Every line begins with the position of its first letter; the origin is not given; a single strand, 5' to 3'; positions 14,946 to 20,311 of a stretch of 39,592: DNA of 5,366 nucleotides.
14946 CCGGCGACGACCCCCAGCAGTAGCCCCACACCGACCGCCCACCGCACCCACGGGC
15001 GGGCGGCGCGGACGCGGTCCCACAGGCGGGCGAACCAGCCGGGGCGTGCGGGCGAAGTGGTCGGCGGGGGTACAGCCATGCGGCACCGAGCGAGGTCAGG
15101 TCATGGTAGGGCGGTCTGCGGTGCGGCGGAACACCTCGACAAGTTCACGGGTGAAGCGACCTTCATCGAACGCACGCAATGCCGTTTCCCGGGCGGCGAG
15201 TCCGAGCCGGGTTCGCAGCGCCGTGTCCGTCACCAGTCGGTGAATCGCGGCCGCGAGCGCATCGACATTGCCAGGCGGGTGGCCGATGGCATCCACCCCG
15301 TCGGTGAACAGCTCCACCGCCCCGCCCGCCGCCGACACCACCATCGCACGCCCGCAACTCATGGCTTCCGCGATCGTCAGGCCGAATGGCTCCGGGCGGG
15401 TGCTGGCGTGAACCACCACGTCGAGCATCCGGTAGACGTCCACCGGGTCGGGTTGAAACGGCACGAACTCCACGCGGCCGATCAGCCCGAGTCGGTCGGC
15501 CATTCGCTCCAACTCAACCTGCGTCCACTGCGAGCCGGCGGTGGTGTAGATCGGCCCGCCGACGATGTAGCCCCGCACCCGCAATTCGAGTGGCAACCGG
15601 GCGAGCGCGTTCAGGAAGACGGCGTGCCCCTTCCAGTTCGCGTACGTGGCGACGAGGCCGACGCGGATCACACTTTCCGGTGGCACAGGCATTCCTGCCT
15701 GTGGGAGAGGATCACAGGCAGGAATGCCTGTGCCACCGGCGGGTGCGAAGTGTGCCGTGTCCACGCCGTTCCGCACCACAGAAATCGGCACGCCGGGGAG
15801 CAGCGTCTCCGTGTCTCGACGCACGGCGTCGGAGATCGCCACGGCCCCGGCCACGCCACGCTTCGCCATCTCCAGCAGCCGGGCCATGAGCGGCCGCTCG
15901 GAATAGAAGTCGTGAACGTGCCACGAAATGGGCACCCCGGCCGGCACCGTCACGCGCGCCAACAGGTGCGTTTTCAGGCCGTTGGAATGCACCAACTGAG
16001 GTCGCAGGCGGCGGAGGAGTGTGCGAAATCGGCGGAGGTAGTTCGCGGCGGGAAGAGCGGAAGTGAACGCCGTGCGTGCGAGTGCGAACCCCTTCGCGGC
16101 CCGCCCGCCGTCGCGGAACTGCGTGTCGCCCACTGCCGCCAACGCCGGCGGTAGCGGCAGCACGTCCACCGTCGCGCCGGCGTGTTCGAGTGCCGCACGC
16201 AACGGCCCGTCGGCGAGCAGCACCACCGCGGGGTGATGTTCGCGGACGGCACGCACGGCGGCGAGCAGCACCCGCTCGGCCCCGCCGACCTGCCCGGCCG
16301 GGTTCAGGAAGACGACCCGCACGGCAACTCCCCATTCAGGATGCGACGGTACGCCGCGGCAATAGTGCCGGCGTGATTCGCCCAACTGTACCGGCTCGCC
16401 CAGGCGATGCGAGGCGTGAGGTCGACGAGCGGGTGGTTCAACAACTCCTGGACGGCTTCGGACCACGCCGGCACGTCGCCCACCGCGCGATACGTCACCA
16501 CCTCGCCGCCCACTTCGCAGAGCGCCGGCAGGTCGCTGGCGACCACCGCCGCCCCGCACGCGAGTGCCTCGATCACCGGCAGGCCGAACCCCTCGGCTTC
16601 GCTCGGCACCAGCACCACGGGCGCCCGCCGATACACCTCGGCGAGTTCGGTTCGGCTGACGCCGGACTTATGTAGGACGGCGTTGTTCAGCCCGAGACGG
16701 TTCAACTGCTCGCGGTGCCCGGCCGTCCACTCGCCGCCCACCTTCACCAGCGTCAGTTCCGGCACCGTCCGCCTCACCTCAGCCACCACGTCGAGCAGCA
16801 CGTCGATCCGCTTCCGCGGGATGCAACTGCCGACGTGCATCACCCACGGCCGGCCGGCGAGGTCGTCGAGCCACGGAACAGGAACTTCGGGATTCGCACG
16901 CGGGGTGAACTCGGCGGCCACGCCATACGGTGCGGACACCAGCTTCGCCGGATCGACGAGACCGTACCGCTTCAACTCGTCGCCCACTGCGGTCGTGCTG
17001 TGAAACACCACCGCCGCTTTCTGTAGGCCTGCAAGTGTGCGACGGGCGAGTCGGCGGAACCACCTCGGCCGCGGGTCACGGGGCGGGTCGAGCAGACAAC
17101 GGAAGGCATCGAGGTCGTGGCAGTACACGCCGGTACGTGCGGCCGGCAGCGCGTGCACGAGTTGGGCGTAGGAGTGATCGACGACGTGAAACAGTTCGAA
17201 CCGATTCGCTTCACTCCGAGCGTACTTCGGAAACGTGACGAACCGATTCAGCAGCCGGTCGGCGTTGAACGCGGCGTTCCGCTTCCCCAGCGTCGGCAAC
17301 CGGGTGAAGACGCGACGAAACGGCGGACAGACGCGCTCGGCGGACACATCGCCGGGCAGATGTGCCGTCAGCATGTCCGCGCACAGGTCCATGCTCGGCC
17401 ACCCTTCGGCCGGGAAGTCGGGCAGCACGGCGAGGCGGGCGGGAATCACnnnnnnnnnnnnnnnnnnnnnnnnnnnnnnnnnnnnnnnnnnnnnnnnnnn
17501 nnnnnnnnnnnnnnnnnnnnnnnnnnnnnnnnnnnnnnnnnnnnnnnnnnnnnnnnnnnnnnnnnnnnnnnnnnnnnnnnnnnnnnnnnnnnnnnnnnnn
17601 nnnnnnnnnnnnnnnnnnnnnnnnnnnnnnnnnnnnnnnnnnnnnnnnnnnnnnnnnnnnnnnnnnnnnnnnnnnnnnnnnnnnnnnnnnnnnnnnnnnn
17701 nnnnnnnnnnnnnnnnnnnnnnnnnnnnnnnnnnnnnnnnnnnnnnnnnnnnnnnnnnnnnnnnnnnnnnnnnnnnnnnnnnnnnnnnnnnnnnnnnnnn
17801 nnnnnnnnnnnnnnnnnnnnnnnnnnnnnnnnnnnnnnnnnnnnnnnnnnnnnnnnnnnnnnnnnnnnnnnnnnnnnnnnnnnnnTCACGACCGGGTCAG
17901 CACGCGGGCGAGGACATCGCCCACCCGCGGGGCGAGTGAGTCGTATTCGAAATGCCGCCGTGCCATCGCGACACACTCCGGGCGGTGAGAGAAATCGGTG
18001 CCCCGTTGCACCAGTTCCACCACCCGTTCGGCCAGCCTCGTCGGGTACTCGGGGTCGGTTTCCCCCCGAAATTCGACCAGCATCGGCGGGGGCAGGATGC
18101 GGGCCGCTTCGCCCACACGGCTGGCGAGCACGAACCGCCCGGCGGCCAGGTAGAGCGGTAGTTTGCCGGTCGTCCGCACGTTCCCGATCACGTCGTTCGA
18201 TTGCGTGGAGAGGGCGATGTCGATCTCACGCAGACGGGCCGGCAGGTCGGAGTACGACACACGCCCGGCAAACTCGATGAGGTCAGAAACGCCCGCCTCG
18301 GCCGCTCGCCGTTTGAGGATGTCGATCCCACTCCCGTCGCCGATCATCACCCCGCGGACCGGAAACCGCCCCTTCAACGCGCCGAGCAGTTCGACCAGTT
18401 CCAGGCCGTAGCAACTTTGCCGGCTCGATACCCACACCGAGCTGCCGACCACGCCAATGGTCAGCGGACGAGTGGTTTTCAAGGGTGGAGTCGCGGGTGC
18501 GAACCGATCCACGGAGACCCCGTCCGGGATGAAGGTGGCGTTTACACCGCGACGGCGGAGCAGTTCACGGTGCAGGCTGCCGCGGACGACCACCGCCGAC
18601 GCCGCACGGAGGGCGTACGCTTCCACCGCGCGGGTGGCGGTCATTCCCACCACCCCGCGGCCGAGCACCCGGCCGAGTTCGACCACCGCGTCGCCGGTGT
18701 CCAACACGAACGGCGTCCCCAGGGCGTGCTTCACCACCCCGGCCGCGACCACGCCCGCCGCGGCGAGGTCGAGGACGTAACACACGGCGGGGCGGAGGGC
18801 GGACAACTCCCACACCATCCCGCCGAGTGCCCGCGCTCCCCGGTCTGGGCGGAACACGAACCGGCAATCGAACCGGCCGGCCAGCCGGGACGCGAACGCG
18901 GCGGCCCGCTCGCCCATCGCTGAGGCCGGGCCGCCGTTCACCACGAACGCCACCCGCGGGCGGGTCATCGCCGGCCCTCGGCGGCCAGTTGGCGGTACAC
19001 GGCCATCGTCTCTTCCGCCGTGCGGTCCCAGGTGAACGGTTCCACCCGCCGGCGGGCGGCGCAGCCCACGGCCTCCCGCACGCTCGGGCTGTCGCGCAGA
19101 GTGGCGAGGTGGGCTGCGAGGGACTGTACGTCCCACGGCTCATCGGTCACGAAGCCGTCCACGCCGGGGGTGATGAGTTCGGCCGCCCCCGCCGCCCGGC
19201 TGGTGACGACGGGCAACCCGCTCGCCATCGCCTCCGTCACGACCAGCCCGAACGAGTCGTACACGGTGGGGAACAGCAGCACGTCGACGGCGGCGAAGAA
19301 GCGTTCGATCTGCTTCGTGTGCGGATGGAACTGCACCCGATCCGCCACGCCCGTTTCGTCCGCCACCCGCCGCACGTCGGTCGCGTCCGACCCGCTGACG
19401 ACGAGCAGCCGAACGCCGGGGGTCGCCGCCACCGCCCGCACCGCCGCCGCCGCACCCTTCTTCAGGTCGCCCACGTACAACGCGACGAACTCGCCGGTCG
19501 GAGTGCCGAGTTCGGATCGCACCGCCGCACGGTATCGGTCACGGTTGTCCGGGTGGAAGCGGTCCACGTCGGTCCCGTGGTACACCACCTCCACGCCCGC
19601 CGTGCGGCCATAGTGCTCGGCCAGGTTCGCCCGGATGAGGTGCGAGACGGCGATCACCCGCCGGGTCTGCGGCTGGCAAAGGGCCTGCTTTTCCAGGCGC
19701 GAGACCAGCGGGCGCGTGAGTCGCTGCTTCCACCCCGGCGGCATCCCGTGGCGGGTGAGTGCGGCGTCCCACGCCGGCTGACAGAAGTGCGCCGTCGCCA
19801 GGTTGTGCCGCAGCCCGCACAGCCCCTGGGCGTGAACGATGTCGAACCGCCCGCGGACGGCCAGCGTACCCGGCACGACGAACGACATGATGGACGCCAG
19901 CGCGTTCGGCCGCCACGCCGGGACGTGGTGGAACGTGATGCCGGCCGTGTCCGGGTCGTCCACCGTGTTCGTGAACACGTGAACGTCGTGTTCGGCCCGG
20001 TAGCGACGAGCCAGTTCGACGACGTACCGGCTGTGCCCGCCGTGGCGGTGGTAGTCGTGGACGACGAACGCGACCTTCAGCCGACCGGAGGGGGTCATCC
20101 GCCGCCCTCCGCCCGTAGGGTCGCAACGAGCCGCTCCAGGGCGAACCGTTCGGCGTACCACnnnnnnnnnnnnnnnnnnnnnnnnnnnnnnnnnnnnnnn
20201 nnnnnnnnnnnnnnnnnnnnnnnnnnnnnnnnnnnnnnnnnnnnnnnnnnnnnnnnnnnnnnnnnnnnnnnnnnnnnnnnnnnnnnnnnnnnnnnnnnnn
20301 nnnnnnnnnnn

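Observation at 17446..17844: Minimal SET-domain methyltransferase translationally coupled inside a glycosyltransferase operon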

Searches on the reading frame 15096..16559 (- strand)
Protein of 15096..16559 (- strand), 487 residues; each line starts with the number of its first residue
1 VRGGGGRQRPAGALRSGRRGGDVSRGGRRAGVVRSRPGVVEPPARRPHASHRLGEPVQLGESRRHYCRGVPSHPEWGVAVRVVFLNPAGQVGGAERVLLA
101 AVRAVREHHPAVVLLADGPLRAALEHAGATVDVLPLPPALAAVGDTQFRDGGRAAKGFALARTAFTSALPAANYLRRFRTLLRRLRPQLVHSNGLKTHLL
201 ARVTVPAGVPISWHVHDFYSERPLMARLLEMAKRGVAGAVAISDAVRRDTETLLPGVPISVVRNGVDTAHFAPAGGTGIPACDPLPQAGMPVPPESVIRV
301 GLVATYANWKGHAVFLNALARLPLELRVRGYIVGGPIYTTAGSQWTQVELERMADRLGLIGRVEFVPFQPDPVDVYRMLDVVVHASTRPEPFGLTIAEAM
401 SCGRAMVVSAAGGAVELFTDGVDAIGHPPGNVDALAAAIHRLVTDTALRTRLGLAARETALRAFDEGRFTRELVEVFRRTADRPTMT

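Call 3: search_protein_families(library=pfam, proteins=[window:15096-16559:-], max_evalue=0.01)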
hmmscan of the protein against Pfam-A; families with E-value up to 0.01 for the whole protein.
window:15096-16559:- (487 aa): 6 families
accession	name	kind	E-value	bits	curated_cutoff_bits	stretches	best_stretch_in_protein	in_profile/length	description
PF00534.26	Glycos_transf_1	-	1.7e-27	96.5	26.4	1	300-458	18-171/172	Glycosyl transferases group 1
PF13692.12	Glyco_trans_1_4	-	9.4e-25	88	27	1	300-445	4-142/142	Glycosyl transferases group 1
PF13439.12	Glyco_transf_4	-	8.9e-14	52.3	28.5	1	91-269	1-169/170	Glycosyltransferase Family 4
PF13524.12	Glyco_trans_1_2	-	9.2e-09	35.8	25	1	329-465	16-134/144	Glycosyl transferase-like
PF13579.12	Glyco_trans_4_4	-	2.1e-08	35.1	29.7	1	92-265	1-158/158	Glycosyl transferase 4-like domain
PF20706.3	GT4-conflict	-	0.0026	17.3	26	1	343-423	245-325/385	Family 4 Glycosyltransferase in conflict systems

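Call 27: search_protein_families(library=ncbifam, proteins=[window:15096-16343:-], max_evalue=0.001)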
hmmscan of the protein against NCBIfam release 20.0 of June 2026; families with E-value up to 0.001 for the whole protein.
window:15096-16343:- (415 aa): 16 families
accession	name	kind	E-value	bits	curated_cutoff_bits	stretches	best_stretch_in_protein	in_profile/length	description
TIGR03088.1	stp2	hypoth_equivalog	1.2e-23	83.8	409.05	1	102-407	70-372/374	TIGR03088 family PEP-CTERM/XrtA system glycosyltransferase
NF041876.1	EPS_EpsE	equivalog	6.1e-22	78.4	400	1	215-397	204-385/389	exopolysaccharide biosynthesis GT4 family glycosyltransferase EpsE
TIGR03449.1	mycothiol_MshA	equivalog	3.3e-16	59.2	462.5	1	187-402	190-397/406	D-inositol-3-phosphate glycosyltransferase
TIGR03999.1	thiol_BshA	equivalog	8.8e-16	57.8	273.7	1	275-407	241-372/375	N-acetyl-alpha-D-glucosaminyl L-malate synthase BshA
TIGR02149.1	glgA_Coryne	subfamily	2.1e-15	56.8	302.4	1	167-407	148-389/391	glycogen synthase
TIGR04063.1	stp3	hypoth_equivalog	7.5e-12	44.8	442.05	1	152-385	145-372/397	TIGR04063 family PEP-CTERM/XrtA system glycosyltransferase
NF053787.1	GlcN_PG_synth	equivalog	1.6e-09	37.1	480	1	308-407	263-358/361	N-acetylglucosaminyl phosphatidylglycerol synthase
TIGR04047.1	MSMEG_0565_glyc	hypoth_equivalog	4.9e-09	35.8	259.85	1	302-380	272-347/373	MSMEG_0565 family glycosyltransferase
NF038229.1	Glyco4_Geo_Pelo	equivalog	6.7e-07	28.6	400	1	276-407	214-335/338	GPMC system family 4 glycosyltransferase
NF007640.0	PRK10307.1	subfamily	5.3e-06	25.6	276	1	326-407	325-406/411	WcaI family glycosyltransferase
NF012028.0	PRK15484.1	subfamily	9.7e-06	24.9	618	1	298-375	267-346/380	lipopolysaccharide N-acetylglucosaminyltransferase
NF050063.1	ProtGlycPglJ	equivalog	1.3e-05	24.6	500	1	270-403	229-361/363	N-acetylgalactosamine-N,N'-diacetylbacillosaminyl-diphospho-undecaprenol 4-alpha-N-acetylgalactosaminyltransferase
TIGR02472.1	sucr_P_syn_N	equivalog_domain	5.1e-05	22.3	576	1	283-374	311-407/439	sucrose-phosphate synthase, putative, glycosyltransferase domain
TIGR02470.1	sucr_synth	equivalog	0.00021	19.5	810.4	1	316-371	652-707/784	sucrose synthase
TIGR02468.1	sucrsPsyn_pln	equivalog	0.00041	18.2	1143.95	1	280-378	539-642/1051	sucrose-phosphate synthase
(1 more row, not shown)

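Call 69: search_protein_families(library=padloc, proteins=[window:15096-16343:-], max_evalue=0.001)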
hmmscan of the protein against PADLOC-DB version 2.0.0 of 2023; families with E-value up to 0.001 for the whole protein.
window:15096-16343:- (415 aa): 0 families

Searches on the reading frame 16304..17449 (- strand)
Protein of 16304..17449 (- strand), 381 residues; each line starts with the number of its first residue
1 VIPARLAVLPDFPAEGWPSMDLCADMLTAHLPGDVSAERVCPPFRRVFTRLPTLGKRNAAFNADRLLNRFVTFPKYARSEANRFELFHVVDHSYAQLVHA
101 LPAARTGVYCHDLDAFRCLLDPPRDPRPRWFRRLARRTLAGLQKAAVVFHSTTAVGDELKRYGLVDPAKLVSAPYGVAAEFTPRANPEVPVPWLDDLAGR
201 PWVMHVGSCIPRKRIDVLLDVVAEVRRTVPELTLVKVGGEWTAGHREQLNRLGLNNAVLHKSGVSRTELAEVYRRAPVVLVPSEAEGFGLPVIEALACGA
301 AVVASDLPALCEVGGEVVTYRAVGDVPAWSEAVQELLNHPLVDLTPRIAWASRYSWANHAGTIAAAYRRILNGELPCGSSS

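Call 3: search_protein_families(library=pfam, proteins=[window:16304-17449:-], max_evalue=0.01)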
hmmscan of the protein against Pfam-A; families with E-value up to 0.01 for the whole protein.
window:16304-17449:- (381 aa): 4 families
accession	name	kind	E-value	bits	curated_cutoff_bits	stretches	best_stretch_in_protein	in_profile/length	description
PF00534.26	Glycos_transf_1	-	2.8e-23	82.7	26.4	1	201-340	16-159/172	Glycosyl transferases group 1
PF13692.12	Glyco_trans_1_4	-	1.8e-22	80.6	27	1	201-338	2-141/142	Glycosyl transferases group 1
PF20706.3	GT4-conflict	-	2e-08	34.1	26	1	154-306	152-312/385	Family 4 Glycosyltransferase in conflict systems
PF13524.12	Glyco_trans_1_2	-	7e-07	29.7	25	1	223-340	7-115/144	Glycosyl transferase-like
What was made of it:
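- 16304..17449 (-): Downstream GT4 glycosyltransferase, coupled to SET. Glycos_transf_1 82.7 bits (call 3).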

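Call 27: search_protein_families(library=ncbifam, proteins=[window:16304-17449:-], max_evalue=0.001)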
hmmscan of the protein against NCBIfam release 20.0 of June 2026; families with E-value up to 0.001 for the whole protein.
window:16304-17449:- (381 aa): 17 families
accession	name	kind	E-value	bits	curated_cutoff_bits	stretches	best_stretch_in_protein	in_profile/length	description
TIGR04047.1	MSMEG_0565_glyc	hypoth_equivalog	2.9e-20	72.7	259.85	1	198-369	191-373/373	MSMEG_0565 family glycosyltransferase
TIGR03449.1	mycothiol_MshA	equivalog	5.3e-19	68.4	462.5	1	203-371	223-404/406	D-inositol-3-phosphate glycosyltransferase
TIGR03999.1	thiol_BshA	equivalog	1.1e-12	47.6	273.7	1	203-339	202-338/375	N-acetyl-alpha-D-glucosaminyl L-malate synthase BshA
NF053787.1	GlcN_PG_synth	equivalog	5.7e-10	38.6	480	1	148-371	147-360/361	N-acetylglucosaminyl phosphatidylglycerol synthase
NF038229.1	Glyco4_Geo_Pelo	equivalog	1.5e-09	37.4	400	1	137-308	102-270/338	GPMC system family 4 glycosyltransferase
TIGR03088.1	stp2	hypoth_equivalog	5.9e-09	35.4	409.05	1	164-319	156-316/374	TIGR03088 family PEP-CTERM/XrtA system glycosyltransferase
TIGR02149.1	glgA_Coryne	subfamily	1.4e-08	34.3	302.4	1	146-321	147-329/391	glycogen synthase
NF038255.1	exopoly_VpsD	equivalog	2.1e-07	30.2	300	1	211-309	214-316/381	VpsD family glycosyltransferase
TIGR02918.1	TIGR02918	equivalog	3.6e-07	29.3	574.6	1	212-307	331-424/500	accessory Sec system glycosyltransferase GtfA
NF038295.1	EPS_HpsP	equivalog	1.2e-06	27.8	550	1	142-370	152-387/388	hormogonium polysaccharide biosynthesis glycosyltransferase HpsP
NF053513.1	Gtran_IagA_BgsA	equivalog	2e-06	27.1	460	1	199-368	160-329/333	LTA glycolipid anchor biosynthesis glycosyltransferase, IagA/BgsA family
NF041876.1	EPS_EpsE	equivalog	4.5e-06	26.2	400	1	144-310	161-330/389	exopolysaccharide biosynthesis GT4 family glycosyltransferase EpsE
NF047880.1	glyco_SdgA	exception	6.4e-06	25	800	1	204-306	319-420/488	serine-aspartate repeat adhesin O-glycosyltransferase SdgA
TIGR04063.1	stp3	hypoth_equivalog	1e-05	24.6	442.05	1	195-340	208-361/397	TIGR04063 family PEP-CTERM/XrtA system glycosyltransferase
NF012028.0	PRK15484.1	subfamily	0.00014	21.1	618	1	203-319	196-321/380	lipopolysaccharide N-acetylglucosaminyltransferase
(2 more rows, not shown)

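Call 60: find_related_loci(query=window:16304-17449:-, collection=metagenome_contigs, flank=6000)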
Query window:16304-17449:- (381 aa) in metagenome_contigs; peptide patterns used: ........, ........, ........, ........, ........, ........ (x = any residue, [..] = any of these).
274 stretches matched a pattern; 124 encode a relative of the query (tblastn E <= 1e-3); the best 80 are kept; 80 distinct loci.
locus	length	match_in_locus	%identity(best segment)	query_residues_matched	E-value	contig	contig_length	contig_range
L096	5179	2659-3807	68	2-377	5e-171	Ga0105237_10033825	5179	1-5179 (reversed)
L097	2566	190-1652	67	1-374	3e-174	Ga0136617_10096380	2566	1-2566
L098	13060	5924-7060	66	3-374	1e-154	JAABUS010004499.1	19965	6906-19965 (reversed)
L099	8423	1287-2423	66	3-374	1e-154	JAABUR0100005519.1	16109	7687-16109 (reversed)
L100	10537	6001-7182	63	3-373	3e-154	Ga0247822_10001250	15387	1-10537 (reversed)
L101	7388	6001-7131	64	2-371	1e-155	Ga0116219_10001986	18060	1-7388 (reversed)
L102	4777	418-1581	62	5-381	1e-144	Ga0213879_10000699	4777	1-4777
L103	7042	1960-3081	59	1-372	4e-141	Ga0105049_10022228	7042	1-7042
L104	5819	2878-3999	59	1-372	1e-140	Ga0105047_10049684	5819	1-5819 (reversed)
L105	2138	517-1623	61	3-370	3e-149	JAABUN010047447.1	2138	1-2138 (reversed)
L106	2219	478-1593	61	1-370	4e-142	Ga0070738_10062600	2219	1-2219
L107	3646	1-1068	59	18-373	2e-137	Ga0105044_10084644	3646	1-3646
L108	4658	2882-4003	59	6-381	5e-133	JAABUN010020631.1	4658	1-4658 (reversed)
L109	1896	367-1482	57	5-379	6e-139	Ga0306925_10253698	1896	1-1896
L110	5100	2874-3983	57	5-370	9e-129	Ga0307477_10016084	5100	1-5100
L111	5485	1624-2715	58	1-372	6e-128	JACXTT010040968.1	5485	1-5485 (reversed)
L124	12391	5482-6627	56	1-381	2e-121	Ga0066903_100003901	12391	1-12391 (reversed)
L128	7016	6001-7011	58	5-340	4e-120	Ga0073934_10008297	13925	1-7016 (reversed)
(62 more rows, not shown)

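Call 69: search_protein_families(library=padloc, proteins=[window:16304-17449:-], max_evalue=0.001)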
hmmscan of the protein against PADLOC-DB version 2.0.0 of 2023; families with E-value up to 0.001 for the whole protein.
window:16304-17449:- (381 aa): 0 families

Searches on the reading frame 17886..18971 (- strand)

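Call 3: search_protein_families(library=pfam, proteins=[window:17886-18971:-], max_evalue=0.01)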
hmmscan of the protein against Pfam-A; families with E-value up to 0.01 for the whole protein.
window:17886-18971:- (361 aa): 2 families
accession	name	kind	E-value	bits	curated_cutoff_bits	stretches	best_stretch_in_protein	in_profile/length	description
PF13692.12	Glyco_trans_1_4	-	9.2e-06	26.4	27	1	199-294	27-116/142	Glycosyl transferases group 1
PF00534.26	Glycos_transf_1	-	0.00034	20.6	26.4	1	203-263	46-106/172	Glycosyl transferases group 1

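Call 27: search_protein_families(library=ncbifam, proteins=[window:17886-18971:-], max_evalue=0.001)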
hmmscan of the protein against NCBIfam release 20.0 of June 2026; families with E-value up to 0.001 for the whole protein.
window:17886-18971:- (361 aa): 1 family
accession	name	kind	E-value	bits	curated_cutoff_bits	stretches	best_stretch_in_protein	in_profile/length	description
TIGR04063.1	stp3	hypoth_equivalog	3.2e-12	46.1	442.05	1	93-288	128-328/397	TIGR04063 family PEP-CTERM/XrtA system glycosyltransferase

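Call 69: search_protein_families(library=padloc, proteins=[window:17886-18971:-], max_evalue=0.001)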
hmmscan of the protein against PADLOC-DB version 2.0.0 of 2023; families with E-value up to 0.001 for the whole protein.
window:17886-18971:- (361 aa): 0 families

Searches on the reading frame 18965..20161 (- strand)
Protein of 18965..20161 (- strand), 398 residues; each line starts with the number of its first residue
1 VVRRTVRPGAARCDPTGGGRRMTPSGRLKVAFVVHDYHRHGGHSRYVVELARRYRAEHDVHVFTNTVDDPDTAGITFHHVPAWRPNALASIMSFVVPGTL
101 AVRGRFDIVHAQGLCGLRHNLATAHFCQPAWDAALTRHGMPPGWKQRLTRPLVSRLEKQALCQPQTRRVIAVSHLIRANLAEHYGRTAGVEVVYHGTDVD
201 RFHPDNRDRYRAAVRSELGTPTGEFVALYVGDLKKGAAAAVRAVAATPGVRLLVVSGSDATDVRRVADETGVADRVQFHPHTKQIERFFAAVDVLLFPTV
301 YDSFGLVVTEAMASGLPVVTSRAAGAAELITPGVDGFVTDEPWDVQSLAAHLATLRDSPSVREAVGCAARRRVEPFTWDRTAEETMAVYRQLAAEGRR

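Call 3: search_protein_families(library=pfam, proteins=[window:18965-20161:-], max_evalue=0.01)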
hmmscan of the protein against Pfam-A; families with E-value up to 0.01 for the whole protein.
window:18965-20161:- (398 aa): 5 families
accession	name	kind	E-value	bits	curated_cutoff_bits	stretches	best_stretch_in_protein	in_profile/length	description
PF00534.26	Glycos_transf_1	-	6.4e-26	91.4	26.4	1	215-371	6-171/172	Glycosyl transferases group 1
PF13692.12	Glyco_trans_1_4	-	2.6e-24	86.5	27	1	226-355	3-139/142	Glycosyl transferases group 1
PF13439.12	Glyco_transf_4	-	3.7e-19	69.8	28.5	1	41-201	2-170/170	Glycosyltransferase Family 4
PF20706.3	GT4-conflict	-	8.5e-12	45.2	26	1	166-383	147-383/385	Family 4 Glycosyltransferase in conflict systems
PF13524.12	Glyco_trans_1_2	-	1.8e-08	34.9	25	1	241-386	6-143/144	Glycosyl transferase-like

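Call 69: search_protein_families(library=padloc, proteins=[window:18965-20161:-], max_evalue=0.001)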
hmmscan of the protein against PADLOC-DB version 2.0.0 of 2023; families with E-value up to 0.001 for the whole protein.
window:18965-20161:- (398 aa): 0 families
